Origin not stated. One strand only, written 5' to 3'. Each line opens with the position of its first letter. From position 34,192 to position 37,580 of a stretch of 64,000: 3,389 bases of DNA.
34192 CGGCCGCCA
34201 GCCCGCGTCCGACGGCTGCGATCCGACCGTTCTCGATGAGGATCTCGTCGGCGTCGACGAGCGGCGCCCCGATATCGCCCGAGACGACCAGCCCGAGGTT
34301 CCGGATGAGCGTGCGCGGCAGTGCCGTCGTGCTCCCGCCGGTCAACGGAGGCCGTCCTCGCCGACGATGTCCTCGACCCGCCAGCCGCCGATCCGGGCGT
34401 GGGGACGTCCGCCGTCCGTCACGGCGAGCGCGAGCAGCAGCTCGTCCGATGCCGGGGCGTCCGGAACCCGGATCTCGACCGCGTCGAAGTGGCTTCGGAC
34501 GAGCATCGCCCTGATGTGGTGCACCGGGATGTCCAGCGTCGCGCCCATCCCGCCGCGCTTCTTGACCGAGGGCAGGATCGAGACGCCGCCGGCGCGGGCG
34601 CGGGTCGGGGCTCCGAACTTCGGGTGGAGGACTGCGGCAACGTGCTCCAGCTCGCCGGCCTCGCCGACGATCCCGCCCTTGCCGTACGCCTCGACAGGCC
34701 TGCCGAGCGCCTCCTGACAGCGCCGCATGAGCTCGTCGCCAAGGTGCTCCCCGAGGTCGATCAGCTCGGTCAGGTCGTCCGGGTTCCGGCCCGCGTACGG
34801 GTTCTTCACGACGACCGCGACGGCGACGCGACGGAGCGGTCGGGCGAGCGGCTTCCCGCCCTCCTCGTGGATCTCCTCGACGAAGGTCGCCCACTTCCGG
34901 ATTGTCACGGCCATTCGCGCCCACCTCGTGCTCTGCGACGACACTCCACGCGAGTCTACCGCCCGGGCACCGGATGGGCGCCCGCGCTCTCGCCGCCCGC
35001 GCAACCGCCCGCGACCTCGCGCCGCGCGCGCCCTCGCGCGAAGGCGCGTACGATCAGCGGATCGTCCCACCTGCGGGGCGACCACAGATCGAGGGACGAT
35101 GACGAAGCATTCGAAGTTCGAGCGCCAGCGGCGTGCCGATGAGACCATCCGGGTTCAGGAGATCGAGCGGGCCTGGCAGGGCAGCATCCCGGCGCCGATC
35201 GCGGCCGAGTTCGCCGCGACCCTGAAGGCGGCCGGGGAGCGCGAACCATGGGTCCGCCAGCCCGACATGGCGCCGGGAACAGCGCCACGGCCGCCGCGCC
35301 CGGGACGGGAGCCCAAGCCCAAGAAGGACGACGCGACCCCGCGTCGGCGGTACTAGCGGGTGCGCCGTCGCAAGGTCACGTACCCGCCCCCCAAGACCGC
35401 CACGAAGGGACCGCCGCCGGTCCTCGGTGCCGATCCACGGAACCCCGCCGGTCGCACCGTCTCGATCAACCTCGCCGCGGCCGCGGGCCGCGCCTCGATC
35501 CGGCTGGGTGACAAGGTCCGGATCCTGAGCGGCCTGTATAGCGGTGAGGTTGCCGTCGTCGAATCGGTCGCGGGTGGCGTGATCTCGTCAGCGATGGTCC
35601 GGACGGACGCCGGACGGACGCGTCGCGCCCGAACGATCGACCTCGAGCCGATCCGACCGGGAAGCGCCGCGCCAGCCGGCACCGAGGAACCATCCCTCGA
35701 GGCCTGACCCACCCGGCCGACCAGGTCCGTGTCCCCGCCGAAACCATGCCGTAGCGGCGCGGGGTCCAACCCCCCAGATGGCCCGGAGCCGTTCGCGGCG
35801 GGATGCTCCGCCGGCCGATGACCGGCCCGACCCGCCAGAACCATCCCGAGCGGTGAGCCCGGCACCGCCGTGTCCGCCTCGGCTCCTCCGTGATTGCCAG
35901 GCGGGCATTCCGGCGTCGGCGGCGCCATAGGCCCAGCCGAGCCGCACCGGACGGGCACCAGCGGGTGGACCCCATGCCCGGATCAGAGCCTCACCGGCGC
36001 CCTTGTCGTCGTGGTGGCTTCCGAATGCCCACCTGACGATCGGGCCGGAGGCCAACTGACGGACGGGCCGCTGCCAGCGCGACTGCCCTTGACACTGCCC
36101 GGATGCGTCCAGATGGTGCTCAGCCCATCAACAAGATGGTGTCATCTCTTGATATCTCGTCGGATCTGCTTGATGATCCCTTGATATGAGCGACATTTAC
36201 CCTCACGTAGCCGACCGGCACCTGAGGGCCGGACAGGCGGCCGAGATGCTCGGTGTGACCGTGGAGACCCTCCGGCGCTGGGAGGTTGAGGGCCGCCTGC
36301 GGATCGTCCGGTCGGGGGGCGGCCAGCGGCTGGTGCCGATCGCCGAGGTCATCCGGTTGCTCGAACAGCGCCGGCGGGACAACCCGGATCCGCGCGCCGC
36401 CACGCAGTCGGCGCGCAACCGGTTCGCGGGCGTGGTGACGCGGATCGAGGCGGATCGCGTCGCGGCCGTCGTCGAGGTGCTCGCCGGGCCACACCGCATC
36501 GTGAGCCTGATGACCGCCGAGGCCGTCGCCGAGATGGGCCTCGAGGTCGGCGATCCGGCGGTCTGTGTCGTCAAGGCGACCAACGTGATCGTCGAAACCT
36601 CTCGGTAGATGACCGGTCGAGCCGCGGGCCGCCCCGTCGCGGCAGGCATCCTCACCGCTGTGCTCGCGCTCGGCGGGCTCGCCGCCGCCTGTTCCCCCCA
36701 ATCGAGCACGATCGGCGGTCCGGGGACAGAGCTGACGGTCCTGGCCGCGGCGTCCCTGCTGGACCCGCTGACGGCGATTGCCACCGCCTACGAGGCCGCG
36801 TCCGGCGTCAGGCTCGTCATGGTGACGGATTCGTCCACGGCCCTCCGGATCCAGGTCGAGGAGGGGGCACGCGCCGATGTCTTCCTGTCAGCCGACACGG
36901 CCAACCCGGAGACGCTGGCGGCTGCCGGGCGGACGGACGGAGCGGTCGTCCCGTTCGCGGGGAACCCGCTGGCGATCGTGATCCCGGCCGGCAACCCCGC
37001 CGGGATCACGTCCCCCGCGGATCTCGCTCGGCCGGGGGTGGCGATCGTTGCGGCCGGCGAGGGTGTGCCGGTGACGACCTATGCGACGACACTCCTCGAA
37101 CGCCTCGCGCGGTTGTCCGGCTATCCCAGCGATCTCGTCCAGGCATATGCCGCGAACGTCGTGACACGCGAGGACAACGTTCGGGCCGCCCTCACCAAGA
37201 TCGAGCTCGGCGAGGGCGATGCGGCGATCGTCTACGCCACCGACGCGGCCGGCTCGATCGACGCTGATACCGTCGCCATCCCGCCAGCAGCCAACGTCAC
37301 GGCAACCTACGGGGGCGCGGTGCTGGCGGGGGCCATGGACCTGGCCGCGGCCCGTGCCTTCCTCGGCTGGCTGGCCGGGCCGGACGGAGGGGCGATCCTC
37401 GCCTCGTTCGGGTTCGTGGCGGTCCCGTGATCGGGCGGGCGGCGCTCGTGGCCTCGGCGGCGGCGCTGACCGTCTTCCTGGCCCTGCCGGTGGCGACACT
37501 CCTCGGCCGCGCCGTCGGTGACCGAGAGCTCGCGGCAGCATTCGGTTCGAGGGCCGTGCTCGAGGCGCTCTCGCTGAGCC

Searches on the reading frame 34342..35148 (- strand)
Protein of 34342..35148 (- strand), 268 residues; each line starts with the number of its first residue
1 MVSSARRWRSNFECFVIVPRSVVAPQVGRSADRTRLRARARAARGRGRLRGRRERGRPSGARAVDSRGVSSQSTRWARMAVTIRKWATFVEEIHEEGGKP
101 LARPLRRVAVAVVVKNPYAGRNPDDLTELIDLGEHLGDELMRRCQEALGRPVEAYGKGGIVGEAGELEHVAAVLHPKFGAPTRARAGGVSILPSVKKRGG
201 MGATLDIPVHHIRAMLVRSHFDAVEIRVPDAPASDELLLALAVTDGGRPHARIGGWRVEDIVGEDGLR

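Call 37: search_protein_families(library=pfam, proteins=[window:34342-35148:-], max_evalue=0.00001)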
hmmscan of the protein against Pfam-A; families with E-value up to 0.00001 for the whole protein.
window:34342-35148:- (268 aa): 1 family
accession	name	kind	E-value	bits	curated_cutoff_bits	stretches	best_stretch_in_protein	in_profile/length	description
PF06684.16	AA_synth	-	1.3e-66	223.8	27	1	83-254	1-175/175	Amino acid synthesis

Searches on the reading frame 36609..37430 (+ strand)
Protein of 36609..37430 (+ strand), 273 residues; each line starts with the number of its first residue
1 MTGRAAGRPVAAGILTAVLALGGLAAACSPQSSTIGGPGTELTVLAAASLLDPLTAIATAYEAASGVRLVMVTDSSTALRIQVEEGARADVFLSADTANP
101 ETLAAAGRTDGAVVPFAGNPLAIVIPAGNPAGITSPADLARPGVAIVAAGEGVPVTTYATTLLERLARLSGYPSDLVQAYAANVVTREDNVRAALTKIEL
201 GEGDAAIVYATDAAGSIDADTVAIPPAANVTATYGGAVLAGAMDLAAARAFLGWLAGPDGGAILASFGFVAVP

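Call 44: search_protein_families(library=pfam, proteins=[window:36609-37430:+], max_evalue=0.00001)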
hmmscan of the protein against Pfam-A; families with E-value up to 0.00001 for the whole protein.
window:36609-37430:+ (273 aa): 2 families
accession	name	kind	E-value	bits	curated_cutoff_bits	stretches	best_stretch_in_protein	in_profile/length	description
PF13531.11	SBP_bac_11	-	1.6e-47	162.6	25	1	42-269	1-226/227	Bacterial extracellular solute-binding protein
PF01547.30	SBP_bac_1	-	3.7e-12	47.3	26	1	48-261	2-306/307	Bacterial extracellular solute-binding protein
